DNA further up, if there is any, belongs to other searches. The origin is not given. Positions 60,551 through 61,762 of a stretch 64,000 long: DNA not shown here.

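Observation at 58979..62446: IS66-family element carrying a DUF4338-like passenger gene translationally coupled to tnpC, with tnpC frameshifted at an A-run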

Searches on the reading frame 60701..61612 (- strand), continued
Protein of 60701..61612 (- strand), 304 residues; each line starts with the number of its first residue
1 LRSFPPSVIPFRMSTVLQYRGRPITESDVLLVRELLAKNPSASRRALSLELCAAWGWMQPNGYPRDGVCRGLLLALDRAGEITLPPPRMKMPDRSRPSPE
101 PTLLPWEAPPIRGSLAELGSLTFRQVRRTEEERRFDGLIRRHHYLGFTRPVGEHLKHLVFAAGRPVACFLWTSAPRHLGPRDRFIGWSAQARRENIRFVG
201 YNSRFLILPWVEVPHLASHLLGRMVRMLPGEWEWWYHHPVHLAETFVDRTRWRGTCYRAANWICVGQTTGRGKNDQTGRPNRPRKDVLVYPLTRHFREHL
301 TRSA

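Call 32: get_annotated_region(hit=H2, flank=4000)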
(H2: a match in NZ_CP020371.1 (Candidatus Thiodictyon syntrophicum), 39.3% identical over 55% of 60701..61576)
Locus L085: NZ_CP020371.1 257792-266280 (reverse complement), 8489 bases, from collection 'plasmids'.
description: Candidatus Thiodictyon syntrophicum strain Cad16T plasmid pTs417, complete sequence
organism: Candidatus Thiodictyon syntrophicum (NCBI taxid 1166950)
taxonomy: Bacteria; Pseudomonadota; Gammaproteobacteria; Chromatiales; Chromatiaceae; Thiodictyon; Candidatus Thiodictyon syntrophicum
host: -; source: meromictic lake; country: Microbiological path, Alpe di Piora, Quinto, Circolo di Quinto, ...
typing (MOB-suite, as given by PLSDB): non-mobilizable
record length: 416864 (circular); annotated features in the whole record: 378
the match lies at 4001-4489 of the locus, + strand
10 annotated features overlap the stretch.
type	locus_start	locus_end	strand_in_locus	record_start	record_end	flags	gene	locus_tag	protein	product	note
CDS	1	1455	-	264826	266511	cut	-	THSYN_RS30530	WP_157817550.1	IS66 family transposase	-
CDS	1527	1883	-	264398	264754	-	tnpB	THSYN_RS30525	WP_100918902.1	IS66 family insertion sequence element accessory protein TnpB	-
CDS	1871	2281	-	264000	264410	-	-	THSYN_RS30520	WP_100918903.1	hypothetical protein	-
CDS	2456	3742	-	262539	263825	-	-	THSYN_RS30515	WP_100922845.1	ISKra4 family transposase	-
CDS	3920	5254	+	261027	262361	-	-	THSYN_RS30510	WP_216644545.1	ISAs1 family transposase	-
CDS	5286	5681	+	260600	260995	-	-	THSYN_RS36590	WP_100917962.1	hypothetical protein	-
CDS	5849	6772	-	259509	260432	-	traF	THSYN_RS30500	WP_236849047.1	conjugal transfer protein TraF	-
CDS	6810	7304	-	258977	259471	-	-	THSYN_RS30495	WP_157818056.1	FlhC family transcriptional regulator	GO:0045893 - positive regulation of DNA-templated transcription [Evidence IEA]; GO:1902208 - regulation of ...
CDS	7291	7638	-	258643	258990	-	-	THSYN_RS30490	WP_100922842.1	hypothetical protein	-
CDS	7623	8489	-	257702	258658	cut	-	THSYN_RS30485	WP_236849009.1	transglycosylase SLT domain-containing protein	-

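Call 33: list_cluster_members(proteins=[P0001])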
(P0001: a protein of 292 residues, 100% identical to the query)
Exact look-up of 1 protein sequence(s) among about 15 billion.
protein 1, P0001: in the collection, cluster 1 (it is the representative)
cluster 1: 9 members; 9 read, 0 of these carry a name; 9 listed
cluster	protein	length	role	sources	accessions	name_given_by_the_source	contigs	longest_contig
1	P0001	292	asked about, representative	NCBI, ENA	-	-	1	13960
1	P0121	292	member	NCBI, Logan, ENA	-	-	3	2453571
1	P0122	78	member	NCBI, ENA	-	-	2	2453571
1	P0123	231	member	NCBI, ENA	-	-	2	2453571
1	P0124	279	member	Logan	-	-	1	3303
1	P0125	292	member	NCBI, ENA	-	-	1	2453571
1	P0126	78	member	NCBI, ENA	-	-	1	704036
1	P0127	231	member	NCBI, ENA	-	-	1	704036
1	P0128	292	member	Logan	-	-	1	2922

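Call 34: search_protein_families(library=pfam, proteins=[L085:3920-5251:+, L084:4971-5846:+, L001:10651-11529:+], max_evalue=0.01)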
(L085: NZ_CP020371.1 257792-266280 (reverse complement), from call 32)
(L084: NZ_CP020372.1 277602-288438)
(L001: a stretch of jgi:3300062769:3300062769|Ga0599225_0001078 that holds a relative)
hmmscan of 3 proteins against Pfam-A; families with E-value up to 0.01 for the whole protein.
L085:3920-5251:+ (444 aa): 3 families
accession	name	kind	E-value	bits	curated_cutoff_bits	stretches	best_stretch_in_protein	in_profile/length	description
PF14236.12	DruA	-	8.7e-26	91.2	27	1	18-171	49-222/297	Druantia protein DruA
PF13808.11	DDE_Tnp_1_assoc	-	3.2e-16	59.6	32.3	1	226-319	2-88/88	DDE_Tnp_1-associated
PF01609.27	DDE_Tnp_1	-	6.6e-06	26.4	23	1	329-422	7-111/200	Transposase DDE domain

L084:4971-5846:+ (292 aa): 2 families
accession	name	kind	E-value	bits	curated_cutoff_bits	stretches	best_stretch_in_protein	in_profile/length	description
PF14236.12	DruA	-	5.7e-49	167.3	27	1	96-266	36-226/297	Druantia protein DruA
PF25680.1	Mom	-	0.0078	16.3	27.1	0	243-260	118-135/202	Mom protein family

L001:10651-11529:+ (293 aa): 1 family
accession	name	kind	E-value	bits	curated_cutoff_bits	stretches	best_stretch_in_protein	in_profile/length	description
PF06685.17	DUF1186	-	7e-44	150.6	22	1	1-248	1-246/247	Protein of unknown function (DUF1186)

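Call 35: find_encoding_contigs(protein=P0121, flank=5000, max_places=8)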
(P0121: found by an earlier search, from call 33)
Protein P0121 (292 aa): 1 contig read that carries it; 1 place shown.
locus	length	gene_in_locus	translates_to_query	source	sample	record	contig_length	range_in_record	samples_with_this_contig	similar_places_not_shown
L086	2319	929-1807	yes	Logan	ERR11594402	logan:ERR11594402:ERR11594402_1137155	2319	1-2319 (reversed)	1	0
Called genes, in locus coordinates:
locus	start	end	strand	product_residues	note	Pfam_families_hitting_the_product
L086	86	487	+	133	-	-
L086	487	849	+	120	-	PF05717:TnpB_IS66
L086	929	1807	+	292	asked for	PF14236:DruA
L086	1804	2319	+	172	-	?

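Call 36: find_encoding_contigs(protein=P0125, flank=5000, max_places=6)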
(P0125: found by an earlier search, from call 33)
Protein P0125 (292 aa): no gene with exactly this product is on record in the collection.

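Call 37: find_encoding_contigs(protein=P0124, flank=5000, max_places=4)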
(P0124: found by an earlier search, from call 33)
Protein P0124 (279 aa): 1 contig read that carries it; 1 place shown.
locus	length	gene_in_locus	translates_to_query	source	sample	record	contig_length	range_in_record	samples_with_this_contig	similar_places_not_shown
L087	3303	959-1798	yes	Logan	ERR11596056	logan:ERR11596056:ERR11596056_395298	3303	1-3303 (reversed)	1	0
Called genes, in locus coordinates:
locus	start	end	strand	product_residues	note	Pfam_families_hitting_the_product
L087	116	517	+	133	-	-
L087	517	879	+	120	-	PF05717:TnpB_IS66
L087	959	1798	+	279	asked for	PF14236:DruA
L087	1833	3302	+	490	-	?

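Call 38: find_encoding_contigs(protein=P0128, flank=5000, max_places=4)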
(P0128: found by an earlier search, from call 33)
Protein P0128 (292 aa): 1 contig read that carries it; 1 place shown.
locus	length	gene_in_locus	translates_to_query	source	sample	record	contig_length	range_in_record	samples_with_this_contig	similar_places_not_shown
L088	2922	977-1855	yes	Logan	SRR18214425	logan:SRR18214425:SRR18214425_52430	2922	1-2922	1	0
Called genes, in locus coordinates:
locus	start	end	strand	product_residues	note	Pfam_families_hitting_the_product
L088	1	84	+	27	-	?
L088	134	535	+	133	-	-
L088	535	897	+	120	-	PF05717:TnpB_IS66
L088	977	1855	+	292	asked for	PF14236:DruA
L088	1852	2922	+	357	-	?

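Call 41: search_solved_structures(query=A2, max_evalue=10, show_alignments=2)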
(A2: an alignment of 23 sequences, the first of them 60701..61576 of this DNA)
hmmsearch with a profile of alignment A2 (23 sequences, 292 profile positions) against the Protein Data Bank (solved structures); distinct sequences matched with E-value up to 10: 2.
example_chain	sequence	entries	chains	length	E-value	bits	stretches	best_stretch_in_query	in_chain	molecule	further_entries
24yw_Z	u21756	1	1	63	0.78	12.2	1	92-133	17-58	Large ribosomal subunit protein uL30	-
6xkw_Y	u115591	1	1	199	1.8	11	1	72-167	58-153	Cytochrome c-type cyt cy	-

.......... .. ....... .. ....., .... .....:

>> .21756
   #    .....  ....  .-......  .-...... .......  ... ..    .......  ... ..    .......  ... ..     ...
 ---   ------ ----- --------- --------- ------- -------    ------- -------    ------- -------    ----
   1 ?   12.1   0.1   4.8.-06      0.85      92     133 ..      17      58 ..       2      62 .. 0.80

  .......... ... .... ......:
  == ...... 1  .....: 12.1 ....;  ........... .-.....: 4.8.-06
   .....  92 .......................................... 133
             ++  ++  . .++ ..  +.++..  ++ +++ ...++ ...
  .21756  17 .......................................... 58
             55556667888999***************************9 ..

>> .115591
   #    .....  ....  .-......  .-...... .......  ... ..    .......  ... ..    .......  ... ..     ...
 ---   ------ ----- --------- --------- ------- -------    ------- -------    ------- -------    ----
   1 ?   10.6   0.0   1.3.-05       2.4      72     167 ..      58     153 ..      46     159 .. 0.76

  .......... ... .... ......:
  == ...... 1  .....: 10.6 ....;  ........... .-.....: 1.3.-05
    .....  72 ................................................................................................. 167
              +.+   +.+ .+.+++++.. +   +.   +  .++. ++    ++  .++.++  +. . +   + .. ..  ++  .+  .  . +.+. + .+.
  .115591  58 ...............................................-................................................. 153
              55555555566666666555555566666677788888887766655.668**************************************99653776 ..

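Call 50: search_protein_representatives(alignment_id=A2)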
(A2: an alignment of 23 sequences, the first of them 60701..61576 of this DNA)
Query: 23 sequences, 292 profile positions. Proteins with E-value up to 0.001 (for the whole library): 11074; up to 1e-10: 6442; up to 1e-30: 1550. The best 150 are listed.
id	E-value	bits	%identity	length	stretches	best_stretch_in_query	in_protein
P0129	9.5e-146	501.0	-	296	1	6-290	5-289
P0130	1.2e-128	444.9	-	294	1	1-289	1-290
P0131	5.1e-100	350.9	-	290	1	1-289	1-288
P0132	1.8e-96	339.2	-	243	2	196-289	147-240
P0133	1.9e-96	339.2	-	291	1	1-289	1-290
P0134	2.2e-96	338.9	-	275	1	111-291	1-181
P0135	7.5e-92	324.1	-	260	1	46-242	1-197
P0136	8.6e-91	320.6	-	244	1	29-216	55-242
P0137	4.7e-88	311.6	-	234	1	98-289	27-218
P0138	6.8e-88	311.1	-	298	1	1-290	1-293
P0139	1.7e-87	309.8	-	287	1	55-242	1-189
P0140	2.9e-86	305.7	-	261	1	21-199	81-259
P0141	5.1e-86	304.9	-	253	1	131-290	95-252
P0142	2.1e-85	302.9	-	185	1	109-290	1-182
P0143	2.4e-84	299.4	-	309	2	4-139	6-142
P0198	2.6e-71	256.7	-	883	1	5-290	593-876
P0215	3.9e-69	249.5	-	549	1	3-289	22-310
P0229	1.6e-67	244.2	-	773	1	11-289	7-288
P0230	1.9e-67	244.0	-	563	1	8-288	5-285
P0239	3.1e-66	240.0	-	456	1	6-289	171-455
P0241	3.6e-66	239.8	-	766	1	6-289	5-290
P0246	1.3e-65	238.0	-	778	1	6-290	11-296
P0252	4.8e-65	236.1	-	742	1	2-289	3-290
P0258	1.3e-64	234.7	-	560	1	4-290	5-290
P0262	2.0e-64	234.1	-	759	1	9-289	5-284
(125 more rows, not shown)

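Call 51: search_protein_families(library=pfam, proteins=[P0198, P0215, P0229, P0230, P0241, P0246, P0252, P0262, P0258, P0239], max_evalue=0.001)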
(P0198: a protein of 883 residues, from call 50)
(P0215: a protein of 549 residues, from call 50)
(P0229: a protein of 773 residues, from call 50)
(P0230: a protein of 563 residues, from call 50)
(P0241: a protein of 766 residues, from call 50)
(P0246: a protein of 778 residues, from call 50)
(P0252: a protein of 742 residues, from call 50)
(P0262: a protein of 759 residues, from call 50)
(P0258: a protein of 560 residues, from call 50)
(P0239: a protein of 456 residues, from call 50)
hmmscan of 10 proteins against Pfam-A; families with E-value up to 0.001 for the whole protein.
P0198 (883 aa): 2 families
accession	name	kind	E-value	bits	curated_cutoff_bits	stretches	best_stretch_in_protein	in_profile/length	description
PF03050.20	DDE_Tnp_IS66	-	1.7e-47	162.6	23.1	1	187-474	1-283/284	Transposase IS66 family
PF14236.12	DruA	-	1.7e-44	152.6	27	1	654-850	4-225/297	Druantia protein DruA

P0215 (549 aa): 4 families
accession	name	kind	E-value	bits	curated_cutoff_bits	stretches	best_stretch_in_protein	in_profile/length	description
PF14236.12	DruA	-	1.4e-23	83.9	27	1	140-282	60-221/297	Druantia protein DruA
PF13551.12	HTH_29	-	1.3e-09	38.5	28.1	1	478-535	1-61/64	Winged helix-turn helix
PF13384.12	HTH_23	-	1.1e-07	31.9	24.6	1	473-520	2-49/50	Homeodomain-like domain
PF13518.12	HTH_28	-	8.3e-07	29.4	25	1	478-529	2-51/52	Helix-turn-helix domain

P0229 (773 aa): 3 families
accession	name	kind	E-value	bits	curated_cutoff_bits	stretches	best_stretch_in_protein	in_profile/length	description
PF14236.12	DruA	-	4.6e-44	151.2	27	1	106-263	51-225/297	Druantia protein DruA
PF02281.22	Dimer_Tnp_Tn5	-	9.7e-22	77.6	26.7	1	660-744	1-83/99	Transposase Tn5 dimerisation domain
PF14706.11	Tnp_DNA_bind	-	1.5e-20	73.1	24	1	304-360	1-56/58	Transposase DNA-binding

P0230 (563 aa): 2 families
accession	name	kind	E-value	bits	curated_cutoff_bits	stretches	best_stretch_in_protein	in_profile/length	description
PF14236.12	DruA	-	2.2e-42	145.6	27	1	108-261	55-225/297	Druantia protein DruA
PF14706.11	Tnp_DNA_bind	-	8.1e-23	80.4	24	1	312-368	1-57/58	Transposase DNA-binding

P0241 (766 aa): 2 families
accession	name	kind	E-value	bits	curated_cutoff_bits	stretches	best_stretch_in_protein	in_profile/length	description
PF14236.12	DruA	-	6.8e-42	144.1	27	1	63-264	2-224/297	Druantia protein DruA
PF01609.27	DDE_Tnp_1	-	4.6e-15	56.4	23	1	432-659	2-199/200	Transposase DDE domain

P0246 (778 aa): 2 families
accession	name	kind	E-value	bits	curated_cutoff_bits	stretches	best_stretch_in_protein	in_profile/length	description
PF14236.12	DruA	-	2e-36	126.1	27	1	112-267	50-222/297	Druantia protein DruA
PF01609.27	DDE_Tnp_1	-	3.8e-19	69.7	23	1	435-659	2-198/200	Transposase DDE domain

P0252 (742 aa): 2 families
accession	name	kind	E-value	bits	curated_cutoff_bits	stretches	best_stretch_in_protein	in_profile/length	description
PF13546.12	DDE_5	-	1e-42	147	27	1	365-629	6-271/272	DDE superfamily endonuclease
PF14236.12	DruA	-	3.7e-29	102.3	27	1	78-262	15-222/297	Druantia protein DruA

P0262 (759 aa): 3 families
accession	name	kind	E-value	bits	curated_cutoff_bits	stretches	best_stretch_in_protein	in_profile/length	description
PF14236.12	DruA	-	4.8e-37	128.1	27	1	95-260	42-226/297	Druantia protein DruA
PF02281.22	Dimer_Tnp_Tn5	-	8.9e-22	77.7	26.7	1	661-756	1-92/99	Transposase Tn5 dimerisation domain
PF14706.11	Tnp_DNA_bind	-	1.6e-13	50.6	24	1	303-359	1-58/58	Transposase DNA-binding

P0258 (560 aa): 2 families
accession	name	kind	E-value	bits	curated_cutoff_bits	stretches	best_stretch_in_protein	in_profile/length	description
PF14236.12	DruA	-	2.9e-40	138.7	27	1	71-263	8-224/297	Druantia protein DruA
PF02493.26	MORN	-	3.7e-08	33.2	22.5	1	505-525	1-21/23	MORN repeat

P0239 (456 aa): 1 family
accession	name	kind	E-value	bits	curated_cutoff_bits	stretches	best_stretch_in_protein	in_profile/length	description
PF14236.12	DruA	-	8e-38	130.7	27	1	268-436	45-232/297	Druantia protein DruA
